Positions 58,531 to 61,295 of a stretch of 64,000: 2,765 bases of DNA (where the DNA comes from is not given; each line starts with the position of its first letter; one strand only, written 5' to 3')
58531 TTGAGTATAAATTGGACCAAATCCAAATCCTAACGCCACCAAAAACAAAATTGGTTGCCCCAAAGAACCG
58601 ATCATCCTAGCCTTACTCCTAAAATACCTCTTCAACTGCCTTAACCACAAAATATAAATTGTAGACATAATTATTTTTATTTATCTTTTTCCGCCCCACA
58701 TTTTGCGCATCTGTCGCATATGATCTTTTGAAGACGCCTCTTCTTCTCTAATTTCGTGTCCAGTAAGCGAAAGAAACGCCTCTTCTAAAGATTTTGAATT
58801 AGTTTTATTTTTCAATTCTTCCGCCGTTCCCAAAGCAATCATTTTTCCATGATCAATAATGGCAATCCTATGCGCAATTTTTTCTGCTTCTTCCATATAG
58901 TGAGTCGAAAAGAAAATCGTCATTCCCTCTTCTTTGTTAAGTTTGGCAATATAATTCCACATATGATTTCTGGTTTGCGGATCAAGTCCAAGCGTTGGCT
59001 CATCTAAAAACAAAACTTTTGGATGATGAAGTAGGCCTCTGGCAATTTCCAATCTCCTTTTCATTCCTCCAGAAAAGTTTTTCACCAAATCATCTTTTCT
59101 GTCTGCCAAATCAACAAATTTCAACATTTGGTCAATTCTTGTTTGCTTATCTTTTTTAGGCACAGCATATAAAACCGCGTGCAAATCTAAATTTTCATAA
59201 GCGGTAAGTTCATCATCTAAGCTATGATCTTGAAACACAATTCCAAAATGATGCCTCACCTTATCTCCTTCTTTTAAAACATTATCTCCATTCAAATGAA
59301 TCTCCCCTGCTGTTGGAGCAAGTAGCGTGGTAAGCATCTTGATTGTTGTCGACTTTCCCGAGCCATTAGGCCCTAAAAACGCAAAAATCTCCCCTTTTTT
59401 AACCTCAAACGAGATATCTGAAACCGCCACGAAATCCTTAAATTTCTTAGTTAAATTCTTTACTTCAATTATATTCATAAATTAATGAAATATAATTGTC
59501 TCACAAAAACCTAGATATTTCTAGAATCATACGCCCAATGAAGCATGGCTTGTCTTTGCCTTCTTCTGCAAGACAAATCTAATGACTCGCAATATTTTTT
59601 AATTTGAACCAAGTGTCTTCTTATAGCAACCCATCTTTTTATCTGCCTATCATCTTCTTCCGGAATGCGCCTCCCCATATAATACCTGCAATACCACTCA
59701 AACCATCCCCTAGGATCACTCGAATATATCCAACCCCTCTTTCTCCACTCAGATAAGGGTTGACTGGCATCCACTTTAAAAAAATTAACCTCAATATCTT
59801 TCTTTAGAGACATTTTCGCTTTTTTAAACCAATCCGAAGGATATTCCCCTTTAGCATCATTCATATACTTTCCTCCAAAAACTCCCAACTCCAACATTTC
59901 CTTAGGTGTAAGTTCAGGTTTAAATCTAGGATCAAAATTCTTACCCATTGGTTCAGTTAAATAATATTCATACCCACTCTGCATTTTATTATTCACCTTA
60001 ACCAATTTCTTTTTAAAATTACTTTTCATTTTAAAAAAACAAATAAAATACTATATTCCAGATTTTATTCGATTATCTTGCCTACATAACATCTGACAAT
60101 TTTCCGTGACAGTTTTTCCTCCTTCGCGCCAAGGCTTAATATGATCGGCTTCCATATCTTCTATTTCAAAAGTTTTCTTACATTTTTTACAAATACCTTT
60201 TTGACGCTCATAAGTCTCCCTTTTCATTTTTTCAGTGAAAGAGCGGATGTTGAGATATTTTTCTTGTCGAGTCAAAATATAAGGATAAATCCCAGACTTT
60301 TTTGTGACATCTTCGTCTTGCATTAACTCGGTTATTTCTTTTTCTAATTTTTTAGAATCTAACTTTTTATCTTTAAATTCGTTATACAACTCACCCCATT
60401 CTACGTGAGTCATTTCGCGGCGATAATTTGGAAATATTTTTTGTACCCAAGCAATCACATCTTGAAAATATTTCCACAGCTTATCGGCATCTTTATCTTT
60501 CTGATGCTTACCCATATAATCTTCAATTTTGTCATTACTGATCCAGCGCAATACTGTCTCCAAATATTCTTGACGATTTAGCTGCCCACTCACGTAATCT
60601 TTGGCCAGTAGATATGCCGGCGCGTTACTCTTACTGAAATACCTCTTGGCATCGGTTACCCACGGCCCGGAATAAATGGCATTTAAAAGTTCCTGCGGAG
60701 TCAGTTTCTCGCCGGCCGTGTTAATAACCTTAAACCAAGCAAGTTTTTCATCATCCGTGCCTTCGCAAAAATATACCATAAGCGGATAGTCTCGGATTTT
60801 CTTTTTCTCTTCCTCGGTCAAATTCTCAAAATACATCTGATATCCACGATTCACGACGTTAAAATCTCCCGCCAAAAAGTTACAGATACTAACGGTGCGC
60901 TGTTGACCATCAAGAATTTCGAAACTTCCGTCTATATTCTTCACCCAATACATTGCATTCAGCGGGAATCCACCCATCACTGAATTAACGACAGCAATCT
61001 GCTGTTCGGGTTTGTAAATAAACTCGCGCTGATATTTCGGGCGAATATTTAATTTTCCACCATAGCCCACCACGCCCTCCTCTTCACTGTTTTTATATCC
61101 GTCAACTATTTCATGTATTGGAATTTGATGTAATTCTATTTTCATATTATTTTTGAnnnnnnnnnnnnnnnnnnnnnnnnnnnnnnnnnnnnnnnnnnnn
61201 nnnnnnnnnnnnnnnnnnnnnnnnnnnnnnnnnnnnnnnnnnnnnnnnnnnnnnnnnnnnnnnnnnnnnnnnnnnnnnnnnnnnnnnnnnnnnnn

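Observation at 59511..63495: tRNA-Ser-adjacent five-gene defence operon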

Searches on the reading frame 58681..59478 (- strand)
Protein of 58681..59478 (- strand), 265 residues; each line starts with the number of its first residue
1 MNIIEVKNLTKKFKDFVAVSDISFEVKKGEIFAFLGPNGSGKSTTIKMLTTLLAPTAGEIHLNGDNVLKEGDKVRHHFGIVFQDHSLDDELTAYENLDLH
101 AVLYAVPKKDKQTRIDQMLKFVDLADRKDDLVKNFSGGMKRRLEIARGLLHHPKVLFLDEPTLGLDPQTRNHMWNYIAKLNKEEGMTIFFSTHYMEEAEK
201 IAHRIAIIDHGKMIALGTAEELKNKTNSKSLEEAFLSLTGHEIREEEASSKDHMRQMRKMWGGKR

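Call 94: find_encoding_contigs(protein=window:58681-59478:-, flank=8000, max_places=6)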
Protein window:58681-59478:- (265 aa): 2 contigs read that carry it; 2 places shown.
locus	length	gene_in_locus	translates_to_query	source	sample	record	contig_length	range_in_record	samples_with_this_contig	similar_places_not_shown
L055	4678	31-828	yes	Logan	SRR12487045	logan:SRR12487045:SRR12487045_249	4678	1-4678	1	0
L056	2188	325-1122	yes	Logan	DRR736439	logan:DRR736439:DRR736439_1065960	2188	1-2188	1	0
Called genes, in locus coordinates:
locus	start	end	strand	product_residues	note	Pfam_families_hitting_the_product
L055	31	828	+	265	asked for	PF03215:Rad17 (weak), PF13175:AAA_15 (faint), PF13555:AAA_29 (faint), PF00005:ABC_tran, PF13304:AAA_21 (faint)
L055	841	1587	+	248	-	PF01061:ABC2_membrane, PF12698:ABC2_membrane_3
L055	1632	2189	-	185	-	-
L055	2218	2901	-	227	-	-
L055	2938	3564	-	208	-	-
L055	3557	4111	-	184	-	PF07638:Sigma70_ECF (weak), PF04542:Sigma70_r2, PF08281:Sigma70_r4_2, PF04545:Sigma70_r4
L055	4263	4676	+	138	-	?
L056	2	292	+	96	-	?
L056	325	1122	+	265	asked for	PF03215:Rad17 (weak), PF13175:AAA_15 (faint), PF13555:AAA_29 (faint), PF00005:ABC_tran, PF13304:AAA_21 (faint)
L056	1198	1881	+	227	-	PF01061:ABC2_membrane, PF12698:ABC2_membrane_3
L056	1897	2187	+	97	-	?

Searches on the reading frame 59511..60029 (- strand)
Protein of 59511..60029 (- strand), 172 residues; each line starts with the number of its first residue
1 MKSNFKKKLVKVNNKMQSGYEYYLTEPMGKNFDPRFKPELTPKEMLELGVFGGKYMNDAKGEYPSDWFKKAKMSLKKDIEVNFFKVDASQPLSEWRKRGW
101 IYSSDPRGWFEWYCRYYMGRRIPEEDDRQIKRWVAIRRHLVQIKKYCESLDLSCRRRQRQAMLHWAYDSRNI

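Call 4: search_protein_families(library=pfam, proteins=[window:59511-60029:-], max_evalue=0.1)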
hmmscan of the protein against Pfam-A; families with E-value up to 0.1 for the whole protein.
window:59511-60029:- (172 aa): 0 families

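Call 5: search_protein_families(library=padloc, proteins=[window:59511-60029:-], max_evalue=0.1)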
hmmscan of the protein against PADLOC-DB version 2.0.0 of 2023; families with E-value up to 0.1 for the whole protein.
window:59511-60029:- (172 aa): 0 families

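Call 7: search_protein_families(library=ncbifam, proteins=[window:59511-60029:-], max_evalue=0.1)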
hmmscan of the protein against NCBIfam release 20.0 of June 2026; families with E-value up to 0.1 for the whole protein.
window:59511-60029:- (172 aa): 0 families

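Call 8: search_protein_families(library=phrogs, proteins=[window:59511-60029:-], max_evalue=0.1)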
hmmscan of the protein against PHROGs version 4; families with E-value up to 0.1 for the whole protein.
window:59511-60029:- (172 aa): 0 families

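Call 9: search_solved_structures(query=window:59511-60029:-, max_evalue=10)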
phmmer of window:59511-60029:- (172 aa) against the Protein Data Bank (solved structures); distinct sequences matched with E-value up to 10: 0.

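Call 40: find_homologous_proteins(query=window:59511-60029:-)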
Query window:59511-60029:- (172 aa): 8000 proteins with E <= 0.001 among 8000 candidates; the best 120 are listed.
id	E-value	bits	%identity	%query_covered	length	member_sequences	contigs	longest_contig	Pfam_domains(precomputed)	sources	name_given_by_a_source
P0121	2.7e-115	401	100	100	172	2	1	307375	-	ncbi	-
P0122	1.0e-82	294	74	97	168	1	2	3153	-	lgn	-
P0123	1.4e-82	294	73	97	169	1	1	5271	-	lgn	-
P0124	2.3e-81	290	73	95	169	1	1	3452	-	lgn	-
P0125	2.3e-81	290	72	97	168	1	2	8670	-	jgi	-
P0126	3.5e-81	289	70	97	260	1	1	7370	PF01541.31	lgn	-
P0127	3.6e-81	289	74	97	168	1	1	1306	-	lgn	-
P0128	1.6e-80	287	72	95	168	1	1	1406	-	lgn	-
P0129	1.8e-80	287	73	95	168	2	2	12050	-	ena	-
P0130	2.2e-80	287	71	96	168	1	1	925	-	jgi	-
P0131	3.0e-80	286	72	96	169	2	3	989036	-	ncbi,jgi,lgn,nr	ncbi:MAG: hypothetical protein K0S08_1154 [Gammaproteobacteria bacterium]|jgi:hypothetical protein|n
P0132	3.6e-80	286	73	97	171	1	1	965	-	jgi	-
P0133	3.6e-80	286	73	95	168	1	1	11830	-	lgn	-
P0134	4.8e-80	286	72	97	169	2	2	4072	-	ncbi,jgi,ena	-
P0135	4.9e-80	286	72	96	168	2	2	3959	-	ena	-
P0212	3.6e-78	280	68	98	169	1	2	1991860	-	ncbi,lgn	ncbi:hypothetical protein JCM17960_09250 [Magnetospira thiophila]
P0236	7.1e-78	279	71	96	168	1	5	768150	-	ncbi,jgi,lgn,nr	ncbi:MAG: hypothetical protein KatS3mg101_0183 [Patescibacteria group bacterium]|nr:MAG: hypothetica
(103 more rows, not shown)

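Call 42: find_encoding_contigs(protein=P0212, flank=6000, max_places=2)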
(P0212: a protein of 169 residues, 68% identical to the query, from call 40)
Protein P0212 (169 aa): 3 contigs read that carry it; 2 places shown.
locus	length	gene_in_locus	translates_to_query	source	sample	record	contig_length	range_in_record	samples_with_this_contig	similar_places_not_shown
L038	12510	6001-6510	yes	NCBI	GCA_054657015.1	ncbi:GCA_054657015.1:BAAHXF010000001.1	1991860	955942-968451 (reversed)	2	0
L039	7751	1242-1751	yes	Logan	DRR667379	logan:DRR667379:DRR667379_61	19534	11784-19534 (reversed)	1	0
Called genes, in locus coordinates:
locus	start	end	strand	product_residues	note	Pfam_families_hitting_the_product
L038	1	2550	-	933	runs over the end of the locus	PF00311:PEPcase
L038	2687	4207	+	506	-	PF26391:MamI, PF03601:Cons_hypoth698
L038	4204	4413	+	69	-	-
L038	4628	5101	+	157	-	PF01381:HTH_3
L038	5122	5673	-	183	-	PF13371:TPR_9 (faint), PF00515:TPR_1 (faint), PF07719:TPR_2 (faint), PF13428:TPR_14 (faint), PF13176:TPR_7 (faint), PF13374:TPR_10 (faint), PF13424:TPR_12 (weak), PF13432:TPR_16 (weak)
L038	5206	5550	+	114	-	-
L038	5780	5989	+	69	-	-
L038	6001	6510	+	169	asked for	-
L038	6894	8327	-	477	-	PF13231:PMT_2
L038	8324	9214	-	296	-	PF00288:GHMP_kinases_N, PF08544:GHMP_kinases_C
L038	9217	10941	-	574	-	PF13432:TPR_16 (faint), PF12569:NatA_aux_su (faint), PF07719:TPR_2 (faint), PF13374:TPR_10 (faint), PF00515:TPR_1 (faint), PF13428:TPR_14 (weak), PF13371:TPR_9 (weak), PF13414:TPR_11 (weak), +8 more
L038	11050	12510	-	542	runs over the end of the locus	PF00890:FAD_binding_2 (faint), PF01266:DAO (faint), PF13450:NAD_binding_8 (weak), PF21162:ETFQO_UQ-bd, PF05187:Fer4_ETF_QO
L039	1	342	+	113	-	?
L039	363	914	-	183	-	PF13371:TPR_9 (faint), PF00515:TPR_1 (faint), PF07719:TPR_2 (faint), PF13428:TPR_14 (faint), PF13176:TPR_7 (faint), PF13374:TPR_10 (faint), PF13424:TPR_12 (weak), PF13432:TPR_16 (weak)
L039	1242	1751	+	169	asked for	-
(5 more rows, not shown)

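Call 43: find_encoding_contigs(protein=P0236, flank=6000, max_places=2)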
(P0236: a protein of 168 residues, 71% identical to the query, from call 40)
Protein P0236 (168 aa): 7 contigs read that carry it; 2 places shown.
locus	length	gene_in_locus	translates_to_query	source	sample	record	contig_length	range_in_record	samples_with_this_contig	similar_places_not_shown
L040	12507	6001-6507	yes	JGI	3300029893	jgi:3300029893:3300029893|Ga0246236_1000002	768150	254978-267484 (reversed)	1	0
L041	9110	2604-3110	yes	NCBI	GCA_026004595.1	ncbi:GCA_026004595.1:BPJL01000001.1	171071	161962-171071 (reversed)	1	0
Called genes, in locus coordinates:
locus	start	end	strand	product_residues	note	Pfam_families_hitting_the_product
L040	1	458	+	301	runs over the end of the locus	PF14257:DUF4349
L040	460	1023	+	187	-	-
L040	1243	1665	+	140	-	PF27226:AF_1845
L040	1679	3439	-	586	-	PF12229:PG_binding_4, PF04294:VanW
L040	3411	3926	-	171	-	PF01936:NYN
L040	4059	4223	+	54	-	-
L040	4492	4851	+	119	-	-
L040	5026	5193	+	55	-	PF09945:DUF2177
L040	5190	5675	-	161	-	PF02544:Steroid_dh, PF06966:DUF1295, PF04140:ICMT (faint), PF04191:PEMT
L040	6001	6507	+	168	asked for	-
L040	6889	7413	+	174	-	-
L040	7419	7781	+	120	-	-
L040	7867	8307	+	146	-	PF03073:TspO_MBR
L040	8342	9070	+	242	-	PF13623:SurA_N_2 (faint), PF13624:SurA_N_3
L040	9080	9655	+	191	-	PF06560:GPI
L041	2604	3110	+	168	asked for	-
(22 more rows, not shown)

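Call 51: predict_structure(alignment_id=A3)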
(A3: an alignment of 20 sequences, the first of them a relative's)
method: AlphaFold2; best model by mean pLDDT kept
length: 172 residues; sequences in the alignment: 20
mean_pLDDT: 79.4   pTM: 0.78
mean pLDDT of the five models: 79.4, 74.4, 72.5, 71.1, 68.8
residues with pLDDT >= 90: 47; 70-90: 90; 50-70: 29; < 50: 6
segments of 3 or more residues with pLDDT < 50: 168-172
pLDDT, mean of each block of 10 residues (from residue 1): 76 83 93 92 88 78 92 83 69 69 73 93 90 81 77 70 53 27
secondary structure, 60 per line:
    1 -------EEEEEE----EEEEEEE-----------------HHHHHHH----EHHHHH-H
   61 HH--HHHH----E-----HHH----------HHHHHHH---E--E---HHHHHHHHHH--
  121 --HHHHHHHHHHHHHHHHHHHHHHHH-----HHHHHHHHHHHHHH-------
elements in order: E8-13 E18-24 H42-48 H54-58 H65-68 H92-98 H109-118 H123-146 H152-165

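Call 95: find_encoding_contigs(protein=window:59511-60029:-, flank=8000, max_places=6)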
Protein window:59511-60029:- (172 aa): no gene with exactly this product is on record in the collection.

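Call 103: fold_search(model_id=the predicted structure, library=viral)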
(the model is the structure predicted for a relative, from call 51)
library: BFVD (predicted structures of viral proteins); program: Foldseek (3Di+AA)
matches with E <= 10: 6; with E <= 0.001: 1
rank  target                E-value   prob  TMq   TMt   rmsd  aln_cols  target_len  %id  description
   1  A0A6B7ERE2            6.8e-06  1.00  0.57  0.44   4.5       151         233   31  (no name in the UniProt tables at hand)
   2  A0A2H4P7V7            6.7e+00  0.01  0.14  0.20  11.6       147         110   11  Uncharacterized protein [Pseudomonas phage ventosus]
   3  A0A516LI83            7.1e+00  0.04  0.19  0.29   5.6        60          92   20  (no name in the UniProt tables at hand)
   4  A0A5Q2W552            8.0e+00  0.11  0.17  0.39   2.5        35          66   23  (no name in the UniProt tables at hand)
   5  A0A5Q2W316            9.1e+00  0.01  0.20  0.20  13.5       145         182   12  (no name in the UniProt tables at hand)
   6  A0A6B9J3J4            9.7e+00  0.04  0.13  0.26   5.6        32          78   22  (no name in the UniProt tables at hand)

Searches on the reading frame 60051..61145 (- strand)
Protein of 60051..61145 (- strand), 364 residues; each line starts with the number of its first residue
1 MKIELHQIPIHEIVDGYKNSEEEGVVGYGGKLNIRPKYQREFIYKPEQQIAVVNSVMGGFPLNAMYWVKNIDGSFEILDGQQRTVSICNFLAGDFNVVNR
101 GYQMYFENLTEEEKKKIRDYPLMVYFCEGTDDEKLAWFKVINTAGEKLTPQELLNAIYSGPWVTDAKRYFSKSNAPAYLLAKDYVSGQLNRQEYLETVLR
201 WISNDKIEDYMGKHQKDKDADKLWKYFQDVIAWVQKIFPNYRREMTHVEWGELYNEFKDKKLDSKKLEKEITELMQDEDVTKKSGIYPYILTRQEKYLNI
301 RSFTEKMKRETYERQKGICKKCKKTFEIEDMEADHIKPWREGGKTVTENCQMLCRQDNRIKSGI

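Call 4: search_protein_families(library=pfam, proteins=[window:60051-61145:-], max_evalue=0.1)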
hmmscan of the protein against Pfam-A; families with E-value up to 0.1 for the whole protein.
window:60051-61145:- (364 aa): 3 families
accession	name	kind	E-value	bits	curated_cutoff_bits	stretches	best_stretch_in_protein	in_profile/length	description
PF03235.19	GmrSD_N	-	7.8e-19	69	33.2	1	34-158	13-198/199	GmrSD restriction endonuclease, N-terminal domain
PF01844.29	HNH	-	3.2e-12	46.8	21.4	1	319-362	1-45/47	HNH endonuclease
PF14279.12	HNH_5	-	8.7e-06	26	27.5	1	319-358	1-40/56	HNH endonuclease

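Call 5: search_protein_families(library=padloc, proteins=[window:60051-61145:-], max_evalue=0.1)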
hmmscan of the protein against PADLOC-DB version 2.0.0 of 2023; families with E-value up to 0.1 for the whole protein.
window:60051-61145:- (364 aa): 9 families
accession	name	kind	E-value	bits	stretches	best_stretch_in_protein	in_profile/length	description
PDLC03418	REase_II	-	3.9e-130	432.3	1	1-362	1-370/372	Type II restriction enzyme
PDLC03877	NsnA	-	2.3e-30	104.2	1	30-235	63-267/385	-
PDLC04027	PD-T4-2_A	-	3.6e-15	53.9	1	30-215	50-250/363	-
PDLC04151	HEC-05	-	5.4e-06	23.4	1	36-66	43-74/600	-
PDLC04709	PDC-M55C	-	0.00014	18.7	1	30-65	27-61/554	-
PDLC04150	HEC-05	-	0.00072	16.5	1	36-68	25-57/583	-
PDLC00356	PtuB1|PtuB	-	0.0036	14.9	1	301-343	35-76/196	Unknown function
PDLC00353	PtuB1|PtuB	-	0.0037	15.1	1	304-339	38-73/196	Unknown function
PDLC03656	mREase_IV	-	0.0048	14.7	1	306-357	194-251/277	Type IV methyl-directed restriction enzyme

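Call 7: search_protein_families(library=ncbifam, proteins=[window:60051-61145:-], max_evalue=0.1)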
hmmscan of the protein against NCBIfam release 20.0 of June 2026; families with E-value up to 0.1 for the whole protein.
window:60051-61145:- (364 aa): 2 families
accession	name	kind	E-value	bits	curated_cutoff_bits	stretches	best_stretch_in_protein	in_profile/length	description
NF049971.1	CRISPR_Cas9d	exception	3.8e-05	22.5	375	1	296-362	528-594/986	type II CRISPR RNA-guided endonuclease Cas9d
NF040563.1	guided_IscB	equivalog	0.0015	17.7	175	1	303-360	179-234/314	RNA-guided endonuclease IscB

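Call 8: search_protein_families(library=phrogs, proteins=[window:60051-61145:-], max_evalue=0.1)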
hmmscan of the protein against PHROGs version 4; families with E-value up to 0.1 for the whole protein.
window:60051-61145:- (364 aa): 26 families (the best 25 are shown)
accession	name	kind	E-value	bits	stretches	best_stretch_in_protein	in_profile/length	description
phrog_2598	-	unknown function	1.7e-26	94.2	1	3-276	27-298/352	-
phrog_1583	-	unknown function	4.1e-21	76.2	1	15-156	28-171/417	-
phrog_144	-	DNA, RNA and nucleotide metabolism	1.1e-08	36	1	305-361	73-132/175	HNH endonuclease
phrog_1271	-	DNA, RNA and nucleotide metabolism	4.2e-08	34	1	305-362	254-316/361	HNH endonuclease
phrog_2118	-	DNA, RNA and nucleotide metabolism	7.2e-08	33.3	1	292-362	152-222/301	HNH endonuclease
phrog_1035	-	DNA, RNA and nucleotide metabolism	1.5e-07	32.6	1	266-362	115-211/271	endonuclease VII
phrog_589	-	DNA, RNA and nucleotide metabolism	2.9e-07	31.4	1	306-361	81-138/179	HNH endonuclease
phrog_333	-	DNA, RNA and nucleotide metabolism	3.2e-07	31.6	1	305-361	22-78/138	HNH endonuclease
phrog_5956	-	DNA, RNA and nucleotide metabolism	7e-07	30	1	295-361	38-107/138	HNH endonuclease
phrog_338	-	DNA, RNA and nucleotide metabolism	1e-06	29.4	1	305-362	195-260/340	HNH endonuclease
phrog_6050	-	DNA, RNA and nucleotide metabolism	4.9e-06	26.6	1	305-361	300-357/402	HNH endonuclease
phrog_7785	-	DNA, RNA and nucleotide metabolism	8.7e-06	26.8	1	256-361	10-111/147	HNH endonuclease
phrog_11604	-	DNA, RNA and nucleotide metabolism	1.2e-05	26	1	300-356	59-122/160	HNH endonuclease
phrog_2214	-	DNA, RNA and nucleotide metabolism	1.2e-05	25.6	1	296-361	173-236/429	HNH endonuclease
phrog_5718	-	DNA, RNA and nucleotide metabolism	0.00022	21.3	1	297-361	108-173/394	HNH endonuclease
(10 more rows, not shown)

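Call 75: search_solved_structures(query=window:60051-61145:-, max_evalue=0.01)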
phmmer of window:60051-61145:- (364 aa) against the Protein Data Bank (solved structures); distinct sequences matched with E-value up to 0.01: 1.
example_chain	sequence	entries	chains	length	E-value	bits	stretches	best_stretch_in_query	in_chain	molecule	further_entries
4h9d_A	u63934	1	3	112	0.0025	20.1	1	315-361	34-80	HNH endonuclease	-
